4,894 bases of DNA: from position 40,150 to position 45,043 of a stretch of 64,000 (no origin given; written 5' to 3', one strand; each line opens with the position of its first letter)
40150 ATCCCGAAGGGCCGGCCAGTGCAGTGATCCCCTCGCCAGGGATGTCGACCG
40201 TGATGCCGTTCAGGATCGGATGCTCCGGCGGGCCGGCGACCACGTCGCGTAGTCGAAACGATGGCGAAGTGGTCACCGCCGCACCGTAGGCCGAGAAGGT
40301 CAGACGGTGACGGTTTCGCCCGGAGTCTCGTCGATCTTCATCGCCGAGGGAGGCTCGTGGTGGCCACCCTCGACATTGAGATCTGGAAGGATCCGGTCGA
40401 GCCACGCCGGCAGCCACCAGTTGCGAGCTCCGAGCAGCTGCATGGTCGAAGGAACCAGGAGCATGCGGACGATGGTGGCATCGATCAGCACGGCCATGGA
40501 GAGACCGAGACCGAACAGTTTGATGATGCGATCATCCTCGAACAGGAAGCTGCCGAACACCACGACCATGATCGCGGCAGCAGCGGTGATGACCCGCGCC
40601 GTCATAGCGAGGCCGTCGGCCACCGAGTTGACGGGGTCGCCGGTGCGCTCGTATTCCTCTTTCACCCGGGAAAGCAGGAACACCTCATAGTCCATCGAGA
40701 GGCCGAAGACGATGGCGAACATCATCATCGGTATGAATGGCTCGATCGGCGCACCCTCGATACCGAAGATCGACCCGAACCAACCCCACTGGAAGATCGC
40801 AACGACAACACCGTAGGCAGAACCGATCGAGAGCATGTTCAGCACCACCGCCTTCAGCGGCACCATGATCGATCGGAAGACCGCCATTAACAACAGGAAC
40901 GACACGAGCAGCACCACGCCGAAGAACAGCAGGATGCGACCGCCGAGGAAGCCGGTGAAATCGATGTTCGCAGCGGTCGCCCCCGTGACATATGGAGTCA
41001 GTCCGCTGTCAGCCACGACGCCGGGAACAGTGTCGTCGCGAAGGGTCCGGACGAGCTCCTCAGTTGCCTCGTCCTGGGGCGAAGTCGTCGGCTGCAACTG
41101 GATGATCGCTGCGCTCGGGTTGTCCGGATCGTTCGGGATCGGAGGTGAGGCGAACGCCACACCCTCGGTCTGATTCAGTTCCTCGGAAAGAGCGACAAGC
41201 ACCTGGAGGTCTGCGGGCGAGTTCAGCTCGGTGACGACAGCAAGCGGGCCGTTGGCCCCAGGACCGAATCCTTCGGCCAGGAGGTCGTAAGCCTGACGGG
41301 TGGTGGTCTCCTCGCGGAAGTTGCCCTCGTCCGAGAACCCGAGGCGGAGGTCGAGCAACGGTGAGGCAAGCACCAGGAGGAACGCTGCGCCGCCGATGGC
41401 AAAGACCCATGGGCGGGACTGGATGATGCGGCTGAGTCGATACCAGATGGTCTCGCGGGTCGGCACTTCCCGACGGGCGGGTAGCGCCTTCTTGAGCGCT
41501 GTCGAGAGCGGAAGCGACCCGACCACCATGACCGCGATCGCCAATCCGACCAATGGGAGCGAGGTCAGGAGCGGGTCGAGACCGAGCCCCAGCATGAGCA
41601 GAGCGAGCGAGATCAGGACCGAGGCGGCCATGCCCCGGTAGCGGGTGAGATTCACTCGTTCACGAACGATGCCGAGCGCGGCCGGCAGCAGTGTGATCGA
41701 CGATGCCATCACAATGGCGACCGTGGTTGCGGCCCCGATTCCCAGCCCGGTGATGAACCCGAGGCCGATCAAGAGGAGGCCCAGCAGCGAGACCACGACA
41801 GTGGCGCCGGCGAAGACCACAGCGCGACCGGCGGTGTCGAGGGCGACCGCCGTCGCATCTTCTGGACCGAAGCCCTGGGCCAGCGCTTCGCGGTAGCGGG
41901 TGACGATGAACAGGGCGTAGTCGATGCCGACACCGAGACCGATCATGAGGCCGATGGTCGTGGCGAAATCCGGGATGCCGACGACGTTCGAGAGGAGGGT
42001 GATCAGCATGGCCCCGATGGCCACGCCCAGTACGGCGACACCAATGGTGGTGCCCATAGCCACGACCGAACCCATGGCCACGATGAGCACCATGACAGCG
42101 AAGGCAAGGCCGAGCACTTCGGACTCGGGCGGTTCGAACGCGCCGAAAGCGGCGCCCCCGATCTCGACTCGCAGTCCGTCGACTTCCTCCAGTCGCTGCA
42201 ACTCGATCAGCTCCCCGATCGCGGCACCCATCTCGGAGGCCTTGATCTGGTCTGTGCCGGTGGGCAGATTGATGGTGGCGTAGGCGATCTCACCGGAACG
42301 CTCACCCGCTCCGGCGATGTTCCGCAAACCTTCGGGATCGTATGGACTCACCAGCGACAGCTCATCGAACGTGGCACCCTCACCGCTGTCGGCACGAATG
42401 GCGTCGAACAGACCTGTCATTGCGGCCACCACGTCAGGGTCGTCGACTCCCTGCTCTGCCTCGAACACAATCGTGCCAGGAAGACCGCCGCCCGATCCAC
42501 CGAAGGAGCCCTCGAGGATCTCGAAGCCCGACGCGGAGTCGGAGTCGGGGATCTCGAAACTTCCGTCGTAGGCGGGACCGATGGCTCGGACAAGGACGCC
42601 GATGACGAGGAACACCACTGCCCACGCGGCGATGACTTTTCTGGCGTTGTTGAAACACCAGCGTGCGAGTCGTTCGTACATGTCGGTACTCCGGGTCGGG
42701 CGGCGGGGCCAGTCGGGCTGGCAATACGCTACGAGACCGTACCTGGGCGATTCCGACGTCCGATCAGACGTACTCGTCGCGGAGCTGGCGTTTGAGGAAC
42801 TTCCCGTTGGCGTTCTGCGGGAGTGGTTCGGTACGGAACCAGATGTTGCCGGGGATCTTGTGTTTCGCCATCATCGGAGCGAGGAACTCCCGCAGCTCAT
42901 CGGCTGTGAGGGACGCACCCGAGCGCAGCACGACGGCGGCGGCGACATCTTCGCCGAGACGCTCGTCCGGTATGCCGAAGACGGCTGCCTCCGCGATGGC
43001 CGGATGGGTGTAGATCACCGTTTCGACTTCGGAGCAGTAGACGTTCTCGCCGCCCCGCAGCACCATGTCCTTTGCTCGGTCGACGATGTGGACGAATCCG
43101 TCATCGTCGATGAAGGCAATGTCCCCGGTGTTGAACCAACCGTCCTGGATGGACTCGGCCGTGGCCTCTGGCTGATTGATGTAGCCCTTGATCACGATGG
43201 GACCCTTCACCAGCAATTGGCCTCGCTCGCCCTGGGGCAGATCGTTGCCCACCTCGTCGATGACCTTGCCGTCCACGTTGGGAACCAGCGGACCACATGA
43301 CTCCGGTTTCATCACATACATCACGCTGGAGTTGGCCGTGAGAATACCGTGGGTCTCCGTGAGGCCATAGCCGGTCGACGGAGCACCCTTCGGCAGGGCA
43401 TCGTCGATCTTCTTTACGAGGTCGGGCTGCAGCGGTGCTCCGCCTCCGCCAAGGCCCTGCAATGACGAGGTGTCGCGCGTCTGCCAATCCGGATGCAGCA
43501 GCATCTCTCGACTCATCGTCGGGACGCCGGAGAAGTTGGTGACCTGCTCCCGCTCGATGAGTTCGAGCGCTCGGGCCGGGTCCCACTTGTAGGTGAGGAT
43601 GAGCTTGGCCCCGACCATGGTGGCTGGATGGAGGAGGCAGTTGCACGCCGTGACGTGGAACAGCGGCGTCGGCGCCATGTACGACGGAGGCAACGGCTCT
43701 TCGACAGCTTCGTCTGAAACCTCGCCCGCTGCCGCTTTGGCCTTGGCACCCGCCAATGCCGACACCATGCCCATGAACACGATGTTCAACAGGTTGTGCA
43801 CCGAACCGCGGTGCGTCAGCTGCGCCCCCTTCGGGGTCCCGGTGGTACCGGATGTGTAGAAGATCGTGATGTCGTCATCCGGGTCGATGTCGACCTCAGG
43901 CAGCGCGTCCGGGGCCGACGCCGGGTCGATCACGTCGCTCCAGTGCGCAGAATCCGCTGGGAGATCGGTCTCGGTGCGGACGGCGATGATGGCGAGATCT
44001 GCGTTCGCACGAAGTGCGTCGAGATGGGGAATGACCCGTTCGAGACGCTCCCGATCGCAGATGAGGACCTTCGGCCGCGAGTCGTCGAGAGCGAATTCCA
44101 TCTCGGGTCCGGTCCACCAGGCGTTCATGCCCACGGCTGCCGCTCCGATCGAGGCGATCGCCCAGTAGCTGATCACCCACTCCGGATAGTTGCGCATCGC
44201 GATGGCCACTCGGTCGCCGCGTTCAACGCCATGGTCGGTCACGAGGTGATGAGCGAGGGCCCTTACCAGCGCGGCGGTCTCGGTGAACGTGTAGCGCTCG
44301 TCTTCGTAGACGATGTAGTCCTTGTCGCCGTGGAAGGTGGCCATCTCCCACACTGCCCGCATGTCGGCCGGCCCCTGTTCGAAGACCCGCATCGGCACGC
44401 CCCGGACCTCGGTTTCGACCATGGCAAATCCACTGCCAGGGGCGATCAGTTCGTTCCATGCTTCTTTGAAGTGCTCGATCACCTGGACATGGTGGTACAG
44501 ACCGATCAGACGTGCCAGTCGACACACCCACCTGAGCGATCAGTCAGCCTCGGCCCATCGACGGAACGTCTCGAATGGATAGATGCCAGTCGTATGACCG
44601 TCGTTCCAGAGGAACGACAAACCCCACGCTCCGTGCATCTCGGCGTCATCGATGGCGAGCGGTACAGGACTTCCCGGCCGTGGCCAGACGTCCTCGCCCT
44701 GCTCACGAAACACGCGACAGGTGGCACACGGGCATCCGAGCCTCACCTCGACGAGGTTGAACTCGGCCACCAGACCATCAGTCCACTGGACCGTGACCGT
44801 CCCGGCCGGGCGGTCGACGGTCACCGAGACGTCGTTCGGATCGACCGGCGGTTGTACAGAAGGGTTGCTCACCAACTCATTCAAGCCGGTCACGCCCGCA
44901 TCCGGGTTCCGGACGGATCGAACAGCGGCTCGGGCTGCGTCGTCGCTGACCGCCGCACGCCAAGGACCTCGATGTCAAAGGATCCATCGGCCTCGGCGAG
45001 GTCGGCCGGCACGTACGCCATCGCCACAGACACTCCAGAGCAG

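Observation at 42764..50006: Non-pyrrolysine MttB-family methyltransferase in a folD-DMGDH operon with no corrinoid protein nearby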

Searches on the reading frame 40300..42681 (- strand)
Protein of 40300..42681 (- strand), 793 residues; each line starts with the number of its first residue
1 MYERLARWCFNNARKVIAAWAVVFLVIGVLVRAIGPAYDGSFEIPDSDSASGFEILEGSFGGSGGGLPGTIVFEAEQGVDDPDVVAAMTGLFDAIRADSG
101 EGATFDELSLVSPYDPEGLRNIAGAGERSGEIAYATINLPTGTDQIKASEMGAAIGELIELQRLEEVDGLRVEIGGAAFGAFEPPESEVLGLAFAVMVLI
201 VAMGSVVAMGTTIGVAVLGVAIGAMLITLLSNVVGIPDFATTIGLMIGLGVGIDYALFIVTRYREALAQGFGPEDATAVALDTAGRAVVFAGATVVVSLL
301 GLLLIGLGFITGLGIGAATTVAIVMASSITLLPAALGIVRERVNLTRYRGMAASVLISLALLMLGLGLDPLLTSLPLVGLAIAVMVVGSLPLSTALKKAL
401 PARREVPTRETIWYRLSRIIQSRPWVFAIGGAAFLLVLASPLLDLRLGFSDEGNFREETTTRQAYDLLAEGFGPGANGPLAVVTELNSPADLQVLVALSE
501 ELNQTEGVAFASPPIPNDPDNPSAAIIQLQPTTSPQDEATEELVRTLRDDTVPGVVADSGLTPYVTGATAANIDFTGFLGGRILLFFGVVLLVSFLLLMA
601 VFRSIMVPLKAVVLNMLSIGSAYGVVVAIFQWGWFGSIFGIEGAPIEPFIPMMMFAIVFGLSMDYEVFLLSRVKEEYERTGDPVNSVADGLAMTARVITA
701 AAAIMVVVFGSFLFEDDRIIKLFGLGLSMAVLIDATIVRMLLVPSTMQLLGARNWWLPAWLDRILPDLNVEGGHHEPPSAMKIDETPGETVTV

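Call 4: search_protein_families(library=pfam, proteins=[window:40300-42681:-])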
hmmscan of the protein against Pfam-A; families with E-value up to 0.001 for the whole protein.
window:40300-42681:- (793 aa): 1 family
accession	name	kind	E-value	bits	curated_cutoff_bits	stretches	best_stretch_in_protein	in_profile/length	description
PF03176.21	MMPL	-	1.2e-66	225.4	20.5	2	43-343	3-306/333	MMPL family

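Call 31: search_protein_families(library=ncbifam, proteins=[window:40300-42681:-], max_evalue=0.00001)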
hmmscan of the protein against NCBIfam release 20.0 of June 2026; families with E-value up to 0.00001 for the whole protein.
window:40300-42681:- (793 aa): 4 families
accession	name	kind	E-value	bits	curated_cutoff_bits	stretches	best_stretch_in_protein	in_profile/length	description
NF052608.1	TrhMmycExpMmpL3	equivalog_domain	2.6e-71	241.2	1400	2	409-766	386-747/992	trehalose monomycolate exporter MmpL3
TIGR00833.1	actII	subfamily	7.6e-41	140.3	874.7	2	135-513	120-454/910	MMPL family RND transporter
TIGR00921.1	2A067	subfamily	2.5e-21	75.5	351.9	2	188-336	587-731/733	hydrophobe/amphiphile efflux-3 (HAE3) family transporter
TIGR03480.1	HpnN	hypoth_equivalog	1.7e-09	36.2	751.85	1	189-346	276-430/862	hopanoid biosynthesis associated RND transporter like protein HpnN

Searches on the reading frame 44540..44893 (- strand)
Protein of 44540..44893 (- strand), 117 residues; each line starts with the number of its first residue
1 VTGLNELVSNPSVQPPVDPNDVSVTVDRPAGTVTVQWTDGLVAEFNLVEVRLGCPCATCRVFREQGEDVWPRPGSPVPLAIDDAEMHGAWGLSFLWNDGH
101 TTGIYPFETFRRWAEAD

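Call 4: search_protein_families(library=pfam, proteins=[window:44540-44893:-])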
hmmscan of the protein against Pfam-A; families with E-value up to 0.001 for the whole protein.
window:44540-44893:- (117 aa): 1 family
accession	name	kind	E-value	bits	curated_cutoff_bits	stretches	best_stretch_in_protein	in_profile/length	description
PF06155.17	GBBH-like_N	-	1.9e-15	57.8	22.8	1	28-110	5-84/85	Gamma-butyrobetaine hydroxylase-like, N-terminal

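Call 31: search_protein_families(library=ncbifam, proteins=[window:44540-44893:-], max_evalue=0.00001)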
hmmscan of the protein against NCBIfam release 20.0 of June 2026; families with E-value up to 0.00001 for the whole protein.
window:44540-44893:- (117 aa): 0 families

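Call 81: search_solved_structures(query=window:44540-44893:-, max_evalue=0.01)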
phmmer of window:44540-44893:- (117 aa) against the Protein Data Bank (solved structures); distinct sequences matched with E-value up to 0.01: 1.
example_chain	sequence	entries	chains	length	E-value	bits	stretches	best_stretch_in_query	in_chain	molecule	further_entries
3luu_A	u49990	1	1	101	8.4e-07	32.4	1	32-113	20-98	Uncharacterized protein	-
